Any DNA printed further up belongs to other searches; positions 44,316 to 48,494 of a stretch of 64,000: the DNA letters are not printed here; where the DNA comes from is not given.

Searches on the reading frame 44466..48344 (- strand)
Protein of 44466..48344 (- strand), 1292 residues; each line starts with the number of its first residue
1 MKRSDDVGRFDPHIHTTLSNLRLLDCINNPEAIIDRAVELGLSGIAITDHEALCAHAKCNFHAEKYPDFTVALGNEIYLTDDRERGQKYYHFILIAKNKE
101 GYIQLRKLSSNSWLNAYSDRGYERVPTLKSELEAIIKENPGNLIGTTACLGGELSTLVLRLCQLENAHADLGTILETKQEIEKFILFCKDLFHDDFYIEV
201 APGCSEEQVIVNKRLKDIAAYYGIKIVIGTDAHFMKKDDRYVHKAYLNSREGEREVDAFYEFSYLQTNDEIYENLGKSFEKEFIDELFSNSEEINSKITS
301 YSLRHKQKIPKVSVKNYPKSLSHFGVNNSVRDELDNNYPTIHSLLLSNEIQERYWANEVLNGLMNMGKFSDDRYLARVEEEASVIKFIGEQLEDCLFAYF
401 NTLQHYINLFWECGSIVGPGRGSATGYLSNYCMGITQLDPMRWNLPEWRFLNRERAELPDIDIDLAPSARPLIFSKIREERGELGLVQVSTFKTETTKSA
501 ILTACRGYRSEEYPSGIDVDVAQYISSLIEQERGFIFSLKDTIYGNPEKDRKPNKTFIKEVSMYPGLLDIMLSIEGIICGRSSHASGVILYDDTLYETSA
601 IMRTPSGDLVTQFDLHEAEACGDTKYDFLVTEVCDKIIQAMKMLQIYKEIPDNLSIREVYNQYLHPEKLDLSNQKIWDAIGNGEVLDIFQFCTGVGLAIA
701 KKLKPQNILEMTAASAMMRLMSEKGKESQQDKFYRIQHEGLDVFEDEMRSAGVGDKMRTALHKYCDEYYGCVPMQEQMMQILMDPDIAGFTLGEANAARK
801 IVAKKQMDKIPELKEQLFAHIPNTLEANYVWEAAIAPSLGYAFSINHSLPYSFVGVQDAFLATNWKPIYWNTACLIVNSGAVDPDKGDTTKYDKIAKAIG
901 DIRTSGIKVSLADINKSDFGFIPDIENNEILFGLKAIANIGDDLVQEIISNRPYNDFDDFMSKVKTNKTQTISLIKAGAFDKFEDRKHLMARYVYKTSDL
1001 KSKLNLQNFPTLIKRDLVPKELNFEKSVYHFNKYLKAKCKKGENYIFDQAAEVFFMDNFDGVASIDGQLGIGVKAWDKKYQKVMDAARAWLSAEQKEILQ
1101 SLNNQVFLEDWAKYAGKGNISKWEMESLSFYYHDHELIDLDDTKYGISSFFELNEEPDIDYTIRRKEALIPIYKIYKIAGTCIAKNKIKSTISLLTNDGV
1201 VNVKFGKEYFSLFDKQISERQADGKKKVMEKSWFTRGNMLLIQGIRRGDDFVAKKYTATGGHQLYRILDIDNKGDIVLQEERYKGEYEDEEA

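Call 56: search_protein_families(library=phrogs, proteins=[window:44466-48344:-], max_evalue=0.00001)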
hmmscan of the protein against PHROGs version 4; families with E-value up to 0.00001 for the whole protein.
window:44466-48344:- (1292 aa): 7 families
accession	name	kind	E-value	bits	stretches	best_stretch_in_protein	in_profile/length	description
phrog_405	-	DNA, RNA and nucleotide metabolism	9.5e-225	750.1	1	13-1258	48-1082/1190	DNA polymerase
phrog_12219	-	DNA, RNA and nucleotide metabolism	1.9e-177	593.1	1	458-1261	1-805/823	DNA polymerase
phrog_20695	-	DNA, RNA and nucleotide metabolism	3.6e-123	412.6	1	861-1282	6-438/440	DNA binding protein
phrog_7513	-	unknown function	6.5e-108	362.5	1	13-460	15-453/461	-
phrog_21652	-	DNA, RNA and nucleotide metabolism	4.9e-86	290.2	1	424-840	37-448/476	DNA polymerase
phrog_11165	-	DNA, RNA and nucleotide metabolism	1.1e-42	147.1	1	371-957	37-580/782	DNA polymerase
phrog_13169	-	DNA, RNA and nucleotide metabolism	1.2e-13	51.8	1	370-455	334-413/463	DNA polymerase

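Call 57: search_dna_similar(query=window:44466-48344:-, collection=phages, mode=protein, max_rows=15)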
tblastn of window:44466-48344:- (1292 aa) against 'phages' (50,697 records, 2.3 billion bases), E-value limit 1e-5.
Records with a match: 1415; places in all: 1422; records where one place covers at least 80% of the query: 120.
Best place of each record, by identity: <60% 1415.
By first word of the organism name: Pseudomonas 300; Mycobacterium 282; Streptomyces 211; Gordonia 121; Bacillus 99; Staphylococcus 48; Bacteriophage 42; Microbacterium 36; Escherichia 31; Rhodococcus 22; and 57 more.
By host as written in the record: Mycobacterium smegmatis mc2 155 204; Pseudomonas aeruginosa 118; - 98; Pseudomonas aeruginosa PAO1 86; Streptomyces griseus ATCC 10137 81; Gordonia terrae 3612 65; Streptomyces lividans JI 1326 44; Mycobacterium smegmatis mc#155 37; and 239 more.
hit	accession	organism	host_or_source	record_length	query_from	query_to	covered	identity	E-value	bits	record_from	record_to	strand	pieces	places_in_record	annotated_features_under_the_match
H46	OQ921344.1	Bacillus phage SPbetaL4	Bacillus subtilis BEST7003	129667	13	1278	98%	39.6%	0e+0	933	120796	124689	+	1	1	hypothetical protein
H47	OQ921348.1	Bacillus phage SPbetaL8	Bacillus subtilis BEST7003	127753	13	1278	98%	39.1%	0e+0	922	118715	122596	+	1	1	hypothetical protein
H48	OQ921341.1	Bacillus phage SPbetaL1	Bacillus subtilis BEST7003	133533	13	1278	98%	39.1%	0e+0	921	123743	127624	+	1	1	hypothetical protein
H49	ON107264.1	Bacillus phage BUCT083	Bacillus subtilis subsp. subtilis str. ...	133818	13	1278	98%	39.1%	0e+0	919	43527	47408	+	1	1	DNA polymerase III subunit alpha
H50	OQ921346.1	Bacillus phage SPbetaL6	Bacillus subtilis BEST7003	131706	13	1278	98%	39.0%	0e+0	921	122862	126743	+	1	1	hypothetical protein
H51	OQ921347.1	Bacillus phage SPbetaL7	Bacillus subtilis BEST7003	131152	13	1278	98%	39.0%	0e+0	921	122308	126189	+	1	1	hypothetical protein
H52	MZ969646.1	Bacillus phage BUCT082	Bacillus subtilis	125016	13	1278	98%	39.0%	0e+0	917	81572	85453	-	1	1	DNA polymerase III subunit alpha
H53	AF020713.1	Bacillus phage SPBc2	-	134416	13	1278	98%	38.9%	0e+0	918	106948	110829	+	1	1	yorL: putative DNA polymerase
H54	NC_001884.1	Bacillus phage SPBc2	Bacillus subtilis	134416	13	1278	98%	38.9%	0e+0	918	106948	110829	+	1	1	yorL: DNA polymerase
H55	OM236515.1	Bacillus phage SPR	Bacillus subtilis BEST7003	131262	13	1278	98%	38.9%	0e+0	917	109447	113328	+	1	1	hypothetical protein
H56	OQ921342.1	Bacillus phage SPbetaL2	Bacillus subtilis BEST7003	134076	13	1278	98%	38.9%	0e+0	917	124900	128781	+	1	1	hypothetical protein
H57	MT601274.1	Bacillus phage vB_BsuS-Goe13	Bacillus subtilis Delta6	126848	13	1278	98%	38.8%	0e+0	919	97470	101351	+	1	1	yorL: putative DNA polymerase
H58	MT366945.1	Bacillus phage phi3Ts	Bacillus subtilis subsp. subtilis str. ...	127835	13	1278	98%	38.8%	0e+0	917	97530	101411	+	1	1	putative DNA polymerase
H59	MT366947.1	Bacillus phage Hyb2phi3Ts-SPbeta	Bacillus subtilis subsp. subtilis str. ...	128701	13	1278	98%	38.8%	0e+0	917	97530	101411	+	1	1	putative DNA polymerase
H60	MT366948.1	Bacillus phage Hyb3phi3Ts-SPbeta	Bacillus subtilis subsp. subtilis str. ...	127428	13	1278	98%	38.8%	0e+0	917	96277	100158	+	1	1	putative DNA polymerase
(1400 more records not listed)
